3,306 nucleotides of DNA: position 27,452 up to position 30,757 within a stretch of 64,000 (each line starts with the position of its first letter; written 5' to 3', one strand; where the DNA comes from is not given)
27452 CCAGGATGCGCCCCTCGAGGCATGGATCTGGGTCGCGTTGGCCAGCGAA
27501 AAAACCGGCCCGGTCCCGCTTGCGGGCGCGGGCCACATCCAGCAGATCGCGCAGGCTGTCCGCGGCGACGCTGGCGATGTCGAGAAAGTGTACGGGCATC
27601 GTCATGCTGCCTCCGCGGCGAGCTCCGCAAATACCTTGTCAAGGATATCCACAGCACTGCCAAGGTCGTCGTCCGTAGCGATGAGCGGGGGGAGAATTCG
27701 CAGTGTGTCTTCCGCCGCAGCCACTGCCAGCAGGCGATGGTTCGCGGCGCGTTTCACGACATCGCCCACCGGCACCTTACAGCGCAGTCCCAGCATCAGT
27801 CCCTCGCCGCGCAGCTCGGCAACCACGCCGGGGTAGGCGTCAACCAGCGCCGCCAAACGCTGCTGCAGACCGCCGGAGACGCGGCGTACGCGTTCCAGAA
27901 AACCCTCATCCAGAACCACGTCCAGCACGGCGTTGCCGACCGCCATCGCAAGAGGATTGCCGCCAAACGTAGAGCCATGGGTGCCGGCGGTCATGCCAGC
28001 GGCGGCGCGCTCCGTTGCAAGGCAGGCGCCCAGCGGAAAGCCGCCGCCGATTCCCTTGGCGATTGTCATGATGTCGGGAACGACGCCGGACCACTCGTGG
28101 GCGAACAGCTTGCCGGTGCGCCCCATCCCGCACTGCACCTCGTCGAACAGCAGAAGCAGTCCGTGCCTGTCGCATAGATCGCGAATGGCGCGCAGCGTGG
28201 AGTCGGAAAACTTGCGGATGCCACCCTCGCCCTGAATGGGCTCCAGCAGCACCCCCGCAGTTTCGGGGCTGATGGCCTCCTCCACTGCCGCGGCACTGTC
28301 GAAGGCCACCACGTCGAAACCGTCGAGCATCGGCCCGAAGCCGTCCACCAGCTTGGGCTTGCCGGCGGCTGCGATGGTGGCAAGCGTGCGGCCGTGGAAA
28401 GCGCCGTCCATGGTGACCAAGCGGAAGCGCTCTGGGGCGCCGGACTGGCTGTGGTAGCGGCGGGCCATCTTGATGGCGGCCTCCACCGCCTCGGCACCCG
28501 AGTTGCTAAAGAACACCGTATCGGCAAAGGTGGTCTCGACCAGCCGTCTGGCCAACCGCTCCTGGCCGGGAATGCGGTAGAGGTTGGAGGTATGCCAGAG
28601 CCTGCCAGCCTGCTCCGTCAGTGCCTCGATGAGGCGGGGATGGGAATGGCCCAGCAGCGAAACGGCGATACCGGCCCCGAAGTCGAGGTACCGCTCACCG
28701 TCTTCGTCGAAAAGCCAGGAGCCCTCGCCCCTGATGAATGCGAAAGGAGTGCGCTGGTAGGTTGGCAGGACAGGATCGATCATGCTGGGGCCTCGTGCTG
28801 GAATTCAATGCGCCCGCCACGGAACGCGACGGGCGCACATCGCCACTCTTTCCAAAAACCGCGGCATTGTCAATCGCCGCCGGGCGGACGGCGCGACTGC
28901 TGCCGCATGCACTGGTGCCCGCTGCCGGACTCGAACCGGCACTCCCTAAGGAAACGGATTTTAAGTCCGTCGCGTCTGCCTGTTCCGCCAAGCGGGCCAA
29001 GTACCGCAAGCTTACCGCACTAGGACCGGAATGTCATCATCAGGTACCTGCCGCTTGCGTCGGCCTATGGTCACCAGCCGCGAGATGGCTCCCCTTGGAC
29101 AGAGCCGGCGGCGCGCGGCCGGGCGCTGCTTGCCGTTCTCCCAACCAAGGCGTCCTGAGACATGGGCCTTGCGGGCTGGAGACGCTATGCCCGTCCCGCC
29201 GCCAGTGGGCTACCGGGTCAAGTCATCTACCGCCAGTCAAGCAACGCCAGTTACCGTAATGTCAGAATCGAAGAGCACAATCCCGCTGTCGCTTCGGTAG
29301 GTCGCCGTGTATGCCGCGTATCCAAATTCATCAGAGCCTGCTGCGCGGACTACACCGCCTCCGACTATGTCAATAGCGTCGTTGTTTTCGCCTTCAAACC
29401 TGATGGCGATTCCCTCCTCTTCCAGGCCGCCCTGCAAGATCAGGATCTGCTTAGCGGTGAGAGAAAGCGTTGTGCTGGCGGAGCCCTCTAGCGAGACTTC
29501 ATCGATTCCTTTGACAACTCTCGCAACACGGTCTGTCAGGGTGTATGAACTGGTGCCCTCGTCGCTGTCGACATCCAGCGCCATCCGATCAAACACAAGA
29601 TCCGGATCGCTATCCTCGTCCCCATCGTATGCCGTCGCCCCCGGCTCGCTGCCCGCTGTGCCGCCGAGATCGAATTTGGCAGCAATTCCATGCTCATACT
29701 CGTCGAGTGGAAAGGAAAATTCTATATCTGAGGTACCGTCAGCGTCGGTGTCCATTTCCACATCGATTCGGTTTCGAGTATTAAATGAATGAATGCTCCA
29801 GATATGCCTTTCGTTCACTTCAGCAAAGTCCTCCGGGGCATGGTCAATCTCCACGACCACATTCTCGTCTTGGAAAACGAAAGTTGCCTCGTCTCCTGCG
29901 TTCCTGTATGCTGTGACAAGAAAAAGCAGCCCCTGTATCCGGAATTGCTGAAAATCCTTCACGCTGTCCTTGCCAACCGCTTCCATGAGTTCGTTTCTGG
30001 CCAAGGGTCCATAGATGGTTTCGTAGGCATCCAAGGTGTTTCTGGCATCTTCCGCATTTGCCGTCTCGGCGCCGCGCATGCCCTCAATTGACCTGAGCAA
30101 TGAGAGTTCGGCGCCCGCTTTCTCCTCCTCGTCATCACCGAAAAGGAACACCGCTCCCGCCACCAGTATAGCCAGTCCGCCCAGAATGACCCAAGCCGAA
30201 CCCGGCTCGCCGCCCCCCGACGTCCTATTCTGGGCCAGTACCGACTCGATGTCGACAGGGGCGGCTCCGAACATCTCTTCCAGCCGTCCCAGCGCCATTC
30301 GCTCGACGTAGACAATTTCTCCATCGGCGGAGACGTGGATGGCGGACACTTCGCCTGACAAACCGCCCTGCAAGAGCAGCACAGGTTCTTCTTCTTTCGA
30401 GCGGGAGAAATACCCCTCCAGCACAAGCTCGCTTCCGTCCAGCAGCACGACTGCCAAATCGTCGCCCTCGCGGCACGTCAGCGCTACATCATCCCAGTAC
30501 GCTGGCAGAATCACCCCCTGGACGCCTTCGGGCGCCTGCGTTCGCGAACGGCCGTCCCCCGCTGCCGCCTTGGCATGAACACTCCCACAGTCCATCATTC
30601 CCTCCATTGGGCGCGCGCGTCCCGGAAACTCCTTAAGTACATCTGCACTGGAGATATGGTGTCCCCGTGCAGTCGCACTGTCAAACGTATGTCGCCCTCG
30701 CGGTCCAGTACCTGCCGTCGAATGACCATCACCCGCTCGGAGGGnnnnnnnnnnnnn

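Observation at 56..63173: Dispersed seven-member family of giant polyacidic proteins with shared N- and C-terminal cassettes and unrelated hypervariable cores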

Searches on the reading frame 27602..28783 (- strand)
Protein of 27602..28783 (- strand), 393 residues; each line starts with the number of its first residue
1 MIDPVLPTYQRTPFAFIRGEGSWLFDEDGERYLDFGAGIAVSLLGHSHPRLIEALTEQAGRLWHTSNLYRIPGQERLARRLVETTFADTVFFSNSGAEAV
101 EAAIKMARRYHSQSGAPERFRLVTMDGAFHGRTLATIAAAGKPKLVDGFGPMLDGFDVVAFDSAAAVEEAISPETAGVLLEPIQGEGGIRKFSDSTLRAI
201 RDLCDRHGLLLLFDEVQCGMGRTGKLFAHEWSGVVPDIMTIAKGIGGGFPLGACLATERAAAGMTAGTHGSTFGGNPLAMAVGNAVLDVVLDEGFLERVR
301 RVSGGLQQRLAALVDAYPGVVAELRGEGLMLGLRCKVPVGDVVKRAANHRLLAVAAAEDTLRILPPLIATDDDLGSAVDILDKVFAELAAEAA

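Call 9: search_protein_families(library=pfam, proteins=[window:27602-28783:-], max_evalue=0.001)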
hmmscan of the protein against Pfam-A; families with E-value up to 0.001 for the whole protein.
window:27602-28783:- (393 aa): 1 family
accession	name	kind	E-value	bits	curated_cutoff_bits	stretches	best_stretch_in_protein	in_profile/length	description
PF00202.27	Aminotran_3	-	5e-113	378.3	30.5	1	11-384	8-402/403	Aminotransferase class-III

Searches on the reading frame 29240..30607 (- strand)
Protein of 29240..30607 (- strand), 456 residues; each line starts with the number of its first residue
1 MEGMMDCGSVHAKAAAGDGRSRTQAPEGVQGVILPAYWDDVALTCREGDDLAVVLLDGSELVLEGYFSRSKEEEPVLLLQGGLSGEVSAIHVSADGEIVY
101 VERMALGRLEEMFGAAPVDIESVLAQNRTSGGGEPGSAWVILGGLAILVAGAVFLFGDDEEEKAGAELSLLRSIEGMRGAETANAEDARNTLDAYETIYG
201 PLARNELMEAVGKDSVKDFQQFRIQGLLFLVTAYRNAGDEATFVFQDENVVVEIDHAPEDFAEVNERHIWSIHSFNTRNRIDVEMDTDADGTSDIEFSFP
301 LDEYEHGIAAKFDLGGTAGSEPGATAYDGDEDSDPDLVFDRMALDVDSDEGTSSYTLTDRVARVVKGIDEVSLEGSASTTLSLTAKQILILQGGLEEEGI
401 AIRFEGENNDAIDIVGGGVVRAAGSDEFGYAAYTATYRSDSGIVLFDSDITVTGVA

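Call 4: search_protein_families(library=pfam, proteins=[window:29240-30607:-], max_evalue=0.01)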
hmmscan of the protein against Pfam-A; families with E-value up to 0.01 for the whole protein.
window:29240-30607:- (456 aa): 1 family
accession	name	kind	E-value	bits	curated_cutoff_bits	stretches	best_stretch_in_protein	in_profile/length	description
PF22783.1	BapA_N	-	0.00017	21.7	27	1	34-87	32-85/123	BapA, prefix-like domain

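Call 5: search_protein_families(library=ncbifam, proteins=[window:29240-30607:-], max_evalue=0.01)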
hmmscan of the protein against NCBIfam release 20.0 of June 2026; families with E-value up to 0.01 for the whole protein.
window:29240-30607:- (456 aa): 2 families
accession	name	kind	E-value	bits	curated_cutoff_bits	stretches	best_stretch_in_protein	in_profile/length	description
NF033677.1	biofilm_BapA_N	domain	4.4e-05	23.3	35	1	32-67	28-63/64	BapA prefix-like domain-containing protein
NF040520.1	Ig_like_BLP2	equivalog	0.001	17.3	750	1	39-163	38-157/730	Ig-like repeat protein Blp2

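Call 16: find_encoding_contigs(protein=window:29240-30607:-, flank=3000, max_places=3)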
Protein window:29240-30607:- (456 aa): no gene with exactly this product is on record in the collection.

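Call 18: find_homologous_proteins(query=window:29240-30595:-, max_evalue=0.001)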
Query window:29240-30595:- (452 aa): 2 proteins with E <= 0.001 among 8000 candidates.
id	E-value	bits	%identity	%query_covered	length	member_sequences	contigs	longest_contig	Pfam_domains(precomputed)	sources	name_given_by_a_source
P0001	1.5e-289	978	100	100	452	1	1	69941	-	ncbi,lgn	-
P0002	1.9e-148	513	58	100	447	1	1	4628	PF22783.2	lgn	-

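Call 19: list_cluster_members(proteins=[P0001, P0002])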
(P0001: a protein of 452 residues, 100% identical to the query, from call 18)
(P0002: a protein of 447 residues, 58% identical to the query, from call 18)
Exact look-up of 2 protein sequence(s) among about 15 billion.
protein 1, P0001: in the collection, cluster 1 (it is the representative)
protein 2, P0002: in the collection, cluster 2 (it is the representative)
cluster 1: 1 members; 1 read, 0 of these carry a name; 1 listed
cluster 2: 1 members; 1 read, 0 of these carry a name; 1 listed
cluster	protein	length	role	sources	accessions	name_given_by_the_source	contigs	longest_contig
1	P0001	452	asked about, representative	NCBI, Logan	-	-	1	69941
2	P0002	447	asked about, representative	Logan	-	-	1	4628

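Call 20: find_encoding_contigs(protein=P0002, flank=10000, max_places=4)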
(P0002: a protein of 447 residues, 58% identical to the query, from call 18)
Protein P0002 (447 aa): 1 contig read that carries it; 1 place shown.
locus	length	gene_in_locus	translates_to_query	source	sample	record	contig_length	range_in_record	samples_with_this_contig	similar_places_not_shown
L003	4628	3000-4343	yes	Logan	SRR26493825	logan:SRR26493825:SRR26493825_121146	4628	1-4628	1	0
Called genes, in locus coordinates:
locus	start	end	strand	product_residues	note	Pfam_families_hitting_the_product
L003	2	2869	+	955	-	?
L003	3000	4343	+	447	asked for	PF22783:BapA_N (weak)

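Call 60: find_encoding_contigs(protein=P0001, flank=10000, max_places=4)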
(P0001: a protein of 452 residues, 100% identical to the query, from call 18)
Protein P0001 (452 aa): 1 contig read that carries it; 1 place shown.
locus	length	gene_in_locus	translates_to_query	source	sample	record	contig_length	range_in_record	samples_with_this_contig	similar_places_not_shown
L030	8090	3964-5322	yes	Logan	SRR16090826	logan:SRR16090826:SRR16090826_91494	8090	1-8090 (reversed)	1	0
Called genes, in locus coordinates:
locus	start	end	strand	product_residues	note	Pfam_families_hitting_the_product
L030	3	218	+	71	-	?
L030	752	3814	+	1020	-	-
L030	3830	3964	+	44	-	-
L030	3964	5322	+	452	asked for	-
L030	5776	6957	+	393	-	PF00202:Aminotran_3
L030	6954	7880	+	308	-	PF02729:OTCace_N, PF00185:OTCace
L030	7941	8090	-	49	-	?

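Call 118: search_protein_families(library=pfam, proteins=[window:29240-30595:-], max_evalue=5)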
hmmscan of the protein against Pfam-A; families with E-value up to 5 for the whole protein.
window:29240-30595:- (452 aa): 1 family
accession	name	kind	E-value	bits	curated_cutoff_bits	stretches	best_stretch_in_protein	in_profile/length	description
PF22783.1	BapA_N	-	0.00016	21.8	27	1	30-83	32-85/123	BapA, prefix-like domain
